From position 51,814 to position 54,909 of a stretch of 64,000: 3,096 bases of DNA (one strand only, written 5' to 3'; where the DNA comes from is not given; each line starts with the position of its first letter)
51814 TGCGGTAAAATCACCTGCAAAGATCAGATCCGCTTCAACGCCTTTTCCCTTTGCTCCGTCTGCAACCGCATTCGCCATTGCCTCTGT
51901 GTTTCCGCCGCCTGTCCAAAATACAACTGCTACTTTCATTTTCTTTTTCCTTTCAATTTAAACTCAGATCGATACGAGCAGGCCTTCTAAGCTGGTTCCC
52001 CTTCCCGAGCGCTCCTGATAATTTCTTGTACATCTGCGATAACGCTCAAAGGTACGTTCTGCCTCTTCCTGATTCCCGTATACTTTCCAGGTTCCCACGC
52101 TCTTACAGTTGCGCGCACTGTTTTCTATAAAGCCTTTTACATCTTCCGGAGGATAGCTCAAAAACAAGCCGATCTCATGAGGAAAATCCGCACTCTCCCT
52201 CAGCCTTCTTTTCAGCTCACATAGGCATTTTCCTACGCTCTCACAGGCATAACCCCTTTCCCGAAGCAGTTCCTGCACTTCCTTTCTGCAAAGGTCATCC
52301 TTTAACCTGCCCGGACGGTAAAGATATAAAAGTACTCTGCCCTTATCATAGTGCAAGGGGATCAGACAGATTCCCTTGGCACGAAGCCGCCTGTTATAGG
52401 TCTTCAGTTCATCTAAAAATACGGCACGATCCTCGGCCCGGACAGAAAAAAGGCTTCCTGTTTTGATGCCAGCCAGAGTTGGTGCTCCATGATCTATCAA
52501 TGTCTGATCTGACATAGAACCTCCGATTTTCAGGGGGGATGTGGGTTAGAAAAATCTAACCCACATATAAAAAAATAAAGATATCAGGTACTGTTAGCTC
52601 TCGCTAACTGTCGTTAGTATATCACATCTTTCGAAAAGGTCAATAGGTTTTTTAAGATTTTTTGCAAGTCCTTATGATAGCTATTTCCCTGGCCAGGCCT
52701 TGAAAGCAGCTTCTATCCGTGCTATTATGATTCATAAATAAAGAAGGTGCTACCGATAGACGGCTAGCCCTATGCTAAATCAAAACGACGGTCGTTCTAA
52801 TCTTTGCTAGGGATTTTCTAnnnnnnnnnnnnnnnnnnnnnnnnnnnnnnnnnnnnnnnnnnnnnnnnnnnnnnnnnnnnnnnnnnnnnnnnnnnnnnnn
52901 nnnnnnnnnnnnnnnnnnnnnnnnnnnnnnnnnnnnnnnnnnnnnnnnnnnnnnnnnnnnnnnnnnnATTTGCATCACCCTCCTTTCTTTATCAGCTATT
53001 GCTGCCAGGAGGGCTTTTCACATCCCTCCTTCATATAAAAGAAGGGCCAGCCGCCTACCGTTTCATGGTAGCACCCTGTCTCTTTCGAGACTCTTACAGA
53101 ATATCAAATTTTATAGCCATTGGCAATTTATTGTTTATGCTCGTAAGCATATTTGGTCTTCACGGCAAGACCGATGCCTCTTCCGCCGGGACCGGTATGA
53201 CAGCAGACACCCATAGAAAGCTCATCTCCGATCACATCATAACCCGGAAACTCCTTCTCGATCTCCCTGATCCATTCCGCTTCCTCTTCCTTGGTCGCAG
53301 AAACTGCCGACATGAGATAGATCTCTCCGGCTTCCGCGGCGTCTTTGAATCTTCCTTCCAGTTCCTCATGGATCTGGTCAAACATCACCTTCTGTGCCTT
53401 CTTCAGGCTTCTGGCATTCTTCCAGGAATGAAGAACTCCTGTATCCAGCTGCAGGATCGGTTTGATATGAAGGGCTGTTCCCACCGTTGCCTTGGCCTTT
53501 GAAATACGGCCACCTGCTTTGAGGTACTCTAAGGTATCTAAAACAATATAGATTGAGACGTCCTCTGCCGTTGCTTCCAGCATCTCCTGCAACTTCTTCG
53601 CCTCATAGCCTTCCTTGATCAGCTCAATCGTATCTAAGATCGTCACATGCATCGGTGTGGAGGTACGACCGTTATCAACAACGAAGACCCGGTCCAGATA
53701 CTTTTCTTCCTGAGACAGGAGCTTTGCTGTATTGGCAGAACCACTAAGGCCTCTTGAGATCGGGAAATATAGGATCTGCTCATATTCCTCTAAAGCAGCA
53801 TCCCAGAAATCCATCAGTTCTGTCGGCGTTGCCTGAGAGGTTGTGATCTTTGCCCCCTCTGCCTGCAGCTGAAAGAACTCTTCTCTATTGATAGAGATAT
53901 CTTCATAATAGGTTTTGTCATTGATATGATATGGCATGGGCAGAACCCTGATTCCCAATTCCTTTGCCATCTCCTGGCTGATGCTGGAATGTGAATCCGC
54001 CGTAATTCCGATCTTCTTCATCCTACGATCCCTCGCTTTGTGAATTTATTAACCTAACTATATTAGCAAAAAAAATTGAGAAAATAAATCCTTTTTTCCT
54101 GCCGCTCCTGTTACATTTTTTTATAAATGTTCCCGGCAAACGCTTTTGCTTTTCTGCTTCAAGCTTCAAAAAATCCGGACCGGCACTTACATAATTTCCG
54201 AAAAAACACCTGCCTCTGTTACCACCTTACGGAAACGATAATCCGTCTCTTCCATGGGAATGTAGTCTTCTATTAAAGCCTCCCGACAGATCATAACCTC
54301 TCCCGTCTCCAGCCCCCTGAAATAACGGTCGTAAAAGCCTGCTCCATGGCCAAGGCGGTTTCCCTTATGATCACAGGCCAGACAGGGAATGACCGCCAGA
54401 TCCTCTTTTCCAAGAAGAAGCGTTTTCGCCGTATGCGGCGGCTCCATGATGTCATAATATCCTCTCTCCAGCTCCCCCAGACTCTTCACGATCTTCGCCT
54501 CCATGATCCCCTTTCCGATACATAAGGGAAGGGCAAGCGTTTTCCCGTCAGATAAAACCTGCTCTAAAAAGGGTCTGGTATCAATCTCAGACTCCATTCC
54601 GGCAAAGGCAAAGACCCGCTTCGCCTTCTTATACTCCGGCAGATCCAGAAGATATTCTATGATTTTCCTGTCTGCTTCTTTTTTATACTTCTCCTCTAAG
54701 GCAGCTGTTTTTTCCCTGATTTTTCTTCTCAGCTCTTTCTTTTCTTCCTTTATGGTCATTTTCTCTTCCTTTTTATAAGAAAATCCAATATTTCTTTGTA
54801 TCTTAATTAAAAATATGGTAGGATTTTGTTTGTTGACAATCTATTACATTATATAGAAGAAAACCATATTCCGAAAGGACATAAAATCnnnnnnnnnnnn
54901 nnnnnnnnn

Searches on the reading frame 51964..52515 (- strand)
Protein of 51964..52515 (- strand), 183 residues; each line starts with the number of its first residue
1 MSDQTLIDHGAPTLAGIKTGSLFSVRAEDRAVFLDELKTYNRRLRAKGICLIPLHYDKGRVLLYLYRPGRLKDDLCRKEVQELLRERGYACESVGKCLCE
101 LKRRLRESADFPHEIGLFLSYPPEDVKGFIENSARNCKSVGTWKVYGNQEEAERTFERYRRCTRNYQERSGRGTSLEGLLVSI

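Call 46: find_encoding_contigs(protein=window:51964-52515:-, flank=10000, max_places=10)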
Protein window:51964-52515:- (183 aa): 5 contigs read that carry it; 5 places shown.
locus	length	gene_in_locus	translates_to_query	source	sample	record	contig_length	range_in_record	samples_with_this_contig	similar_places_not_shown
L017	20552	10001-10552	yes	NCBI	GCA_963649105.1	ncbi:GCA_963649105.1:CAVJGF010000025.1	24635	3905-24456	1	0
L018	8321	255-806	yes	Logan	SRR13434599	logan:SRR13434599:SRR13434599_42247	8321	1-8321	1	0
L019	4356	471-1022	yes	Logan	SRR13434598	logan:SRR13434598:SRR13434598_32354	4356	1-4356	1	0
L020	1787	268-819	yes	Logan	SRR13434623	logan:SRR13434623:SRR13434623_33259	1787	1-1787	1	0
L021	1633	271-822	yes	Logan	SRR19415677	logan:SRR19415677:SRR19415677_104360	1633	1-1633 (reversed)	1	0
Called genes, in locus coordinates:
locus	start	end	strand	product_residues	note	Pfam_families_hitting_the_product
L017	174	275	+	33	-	-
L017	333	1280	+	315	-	-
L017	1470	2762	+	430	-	PF00149:Metallophos, PF12850:Metallophos_2, PF12320:SbcD_C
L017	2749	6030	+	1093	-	PF13555:AAA_29 (weak), PF13558:SbcC_Walker_B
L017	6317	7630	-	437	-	PF00696:AA_kinase, PF13840:ACT_7 (weak), PF01842:ACT (weak), PF22468:ACT_9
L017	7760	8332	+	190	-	PF01812:5-FTHF_cyc-lig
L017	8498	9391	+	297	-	PF02645:DegV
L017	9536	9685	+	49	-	-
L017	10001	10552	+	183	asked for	PF12672:DUF3793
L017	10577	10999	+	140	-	PF00258:Flavodoxin_1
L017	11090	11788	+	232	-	PF00005:ABC_tran, PF13304:AAA_21 (faint)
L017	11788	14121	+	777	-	PF02687:FtsX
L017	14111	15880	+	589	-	-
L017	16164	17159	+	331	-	PF01522:Polysacc_deac_1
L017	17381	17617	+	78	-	-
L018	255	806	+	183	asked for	PF12672:DUF3793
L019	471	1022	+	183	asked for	PF12672:DUF3793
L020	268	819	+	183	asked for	PF12672:DUF3793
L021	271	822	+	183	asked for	PF12672:DUF3793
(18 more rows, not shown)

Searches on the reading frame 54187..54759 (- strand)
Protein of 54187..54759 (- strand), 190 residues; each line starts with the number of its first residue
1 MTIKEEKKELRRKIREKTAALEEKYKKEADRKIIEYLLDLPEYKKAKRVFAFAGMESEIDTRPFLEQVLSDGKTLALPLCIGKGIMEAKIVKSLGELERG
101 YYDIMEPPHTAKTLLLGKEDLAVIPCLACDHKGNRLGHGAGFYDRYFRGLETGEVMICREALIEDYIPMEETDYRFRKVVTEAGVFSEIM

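Call 28: find_encoding_contigs(protein=window:54187-54759:-, flank=10000, max_places=10)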
Protein window:54187-54759:- (190 aa): no gene with exactly this product is on record in the collection.
